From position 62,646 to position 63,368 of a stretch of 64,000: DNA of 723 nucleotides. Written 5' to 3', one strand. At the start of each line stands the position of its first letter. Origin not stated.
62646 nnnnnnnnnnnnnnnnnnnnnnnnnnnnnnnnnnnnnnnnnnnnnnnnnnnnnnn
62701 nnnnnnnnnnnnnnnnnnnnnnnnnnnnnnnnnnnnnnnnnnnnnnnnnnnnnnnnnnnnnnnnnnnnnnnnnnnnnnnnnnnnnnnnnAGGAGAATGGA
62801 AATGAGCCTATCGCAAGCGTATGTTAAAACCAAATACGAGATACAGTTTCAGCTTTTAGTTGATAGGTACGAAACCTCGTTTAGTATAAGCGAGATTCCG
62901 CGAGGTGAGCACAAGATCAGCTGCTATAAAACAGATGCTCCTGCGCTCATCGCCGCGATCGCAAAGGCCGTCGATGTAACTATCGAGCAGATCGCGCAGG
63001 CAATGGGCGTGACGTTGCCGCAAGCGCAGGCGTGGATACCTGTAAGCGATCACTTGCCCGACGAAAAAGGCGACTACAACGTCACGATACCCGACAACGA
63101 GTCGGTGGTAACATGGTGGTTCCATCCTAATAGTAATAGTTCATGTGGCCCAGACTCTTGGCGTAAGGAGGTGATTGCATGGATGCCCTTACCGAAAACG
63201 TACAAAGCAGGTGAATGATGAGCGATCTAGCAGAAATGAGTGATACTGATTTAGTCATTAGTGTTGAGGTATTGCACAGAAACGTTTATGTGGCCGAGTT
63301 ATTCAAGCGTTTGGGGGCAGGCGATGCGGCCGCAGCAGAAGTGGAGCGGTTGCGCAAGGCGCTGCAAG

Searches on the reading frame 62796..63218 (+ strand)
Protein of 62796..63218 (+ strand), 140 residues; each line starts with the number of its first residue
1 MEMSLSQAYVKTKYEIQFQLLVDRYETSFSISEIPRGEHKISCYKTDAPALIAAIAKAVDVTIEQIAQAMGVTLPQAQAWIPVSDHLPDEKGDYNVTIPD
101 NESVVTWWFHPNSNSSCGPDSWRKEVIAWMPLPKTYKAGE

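Call 84: search_protein_families(library=phrogs, proteins=[window:62796-63218:+], max_evalue=0.001)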
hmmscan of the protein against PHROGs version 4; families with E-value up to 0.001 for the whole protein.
window:62796-63218:+ (140 aa): 4 families
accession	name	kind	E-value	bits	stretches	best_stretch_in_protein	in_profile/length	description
phrog_924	-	unknown function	5.7e-11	43.5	1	54-137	65-151/267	-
phrog_15198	-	unknown function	2.8e-07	31.7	1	70-138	75-155/159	-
phrog_60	-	unknown function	3.9e-05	24.4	1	61-134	209-277/461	-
phrog_7704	-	unknown function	0.00024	22.1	1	66-135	95-168/173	-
